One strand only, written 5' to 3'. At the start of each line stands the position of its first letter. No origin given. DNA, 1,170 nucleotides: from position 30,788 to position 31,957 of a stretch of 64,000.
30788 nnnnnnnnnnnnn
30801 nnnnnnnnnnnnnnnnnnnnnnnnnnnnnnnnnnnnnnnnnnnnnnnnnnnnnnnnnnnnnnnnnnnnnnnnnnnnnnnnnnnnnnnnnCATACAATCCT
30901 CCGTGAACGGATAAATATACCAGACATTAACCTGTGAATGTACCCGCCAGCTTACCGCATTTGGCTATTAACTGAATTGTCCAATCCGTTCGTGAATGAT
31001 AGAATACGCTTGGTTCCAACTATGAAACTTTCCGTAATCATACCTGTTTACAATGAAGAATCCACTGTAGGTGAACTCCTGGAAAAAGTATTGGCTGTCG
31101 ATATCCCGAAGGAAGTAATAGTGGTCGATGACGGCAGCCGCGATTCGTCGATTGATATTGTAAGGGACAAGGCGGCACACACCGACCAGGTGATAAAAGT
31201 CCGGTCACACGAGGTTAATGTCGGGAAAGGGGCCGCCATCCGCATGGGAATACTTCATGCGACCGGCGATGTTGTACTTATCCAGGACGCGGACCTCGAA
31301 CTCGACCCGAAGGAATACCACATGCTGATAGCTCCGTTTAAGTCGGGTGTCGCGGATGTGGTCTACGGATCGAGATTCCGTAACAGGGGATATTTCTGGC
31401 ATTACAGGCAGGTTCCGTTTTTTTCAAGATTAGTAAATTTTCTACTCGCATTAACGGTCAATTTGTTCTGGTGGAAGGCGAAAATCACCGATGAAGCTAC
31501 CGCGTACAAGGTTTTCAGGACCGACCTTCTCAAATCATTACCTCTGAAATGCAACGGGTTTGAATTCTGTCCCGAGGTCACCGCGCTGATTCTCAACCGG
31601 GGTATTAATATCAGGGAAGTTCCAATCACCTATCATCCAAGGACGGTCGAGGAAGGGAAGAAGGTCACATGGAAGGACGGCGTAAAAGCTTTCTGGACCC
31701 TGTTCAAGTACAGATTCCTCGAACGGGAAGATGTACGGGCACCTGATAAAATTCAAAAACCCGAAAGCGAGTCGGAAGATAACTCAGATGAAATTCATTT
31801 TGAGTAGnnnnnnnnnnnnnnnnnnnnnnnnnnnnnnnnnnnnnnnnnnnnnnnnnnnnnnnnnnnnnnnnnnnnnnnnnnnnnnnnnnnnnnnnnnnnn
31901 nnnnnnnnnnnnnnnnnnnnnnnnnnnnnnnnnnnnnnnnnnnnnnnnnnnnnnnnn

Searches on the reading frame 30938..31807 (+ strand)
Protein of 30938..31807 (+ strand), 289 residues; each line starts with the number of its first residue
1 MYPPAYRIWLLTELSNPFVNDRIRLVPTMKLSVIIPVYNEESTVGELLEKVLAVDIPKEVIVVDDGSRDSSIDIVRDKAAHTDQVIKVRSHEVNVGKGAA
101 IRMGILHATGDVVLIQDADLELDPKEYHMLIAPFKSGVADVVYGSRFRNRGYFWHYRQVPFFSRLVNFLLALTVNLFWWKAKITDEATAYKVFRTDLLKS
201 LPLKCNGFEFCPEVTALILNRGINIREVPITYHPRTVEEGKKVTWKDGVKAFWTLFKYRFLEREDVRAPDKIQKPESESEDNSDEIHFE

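Call 88: search_protein_families(library=pfam, proteins=[window:30938-31807:+], max_evalue=0.001)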
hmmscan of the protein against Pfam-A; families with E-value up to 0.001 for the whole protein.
window:30938-31807:+ (289 aa): 3 families
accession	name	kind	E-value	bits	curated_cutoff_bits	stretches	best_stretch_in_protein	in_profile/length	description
PF00535.33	Glycos_transf_2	-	1.2e-35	123.4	23.3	1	32-199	1-165/168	Glycosyl transferase family 2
PF13641.12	Glyco_tranf_2_3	-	1e-10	42.5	27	1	31-234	3-205/230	Glycosyltransferase like family 2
PF10111.15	Glyco_tranf_2_2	-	1.6e-07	31.5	27.3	1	32-120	1-92/276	Glycosyltransferase like family 2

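Call 89: search_protein_families(library=padloc, proteins=[window:30938-31807:+], max_evalue=0.001)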
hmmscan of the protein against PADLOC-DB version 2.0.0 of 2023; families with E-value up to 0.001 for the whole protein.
window:30938-31807:+ (289 aa): 0 families
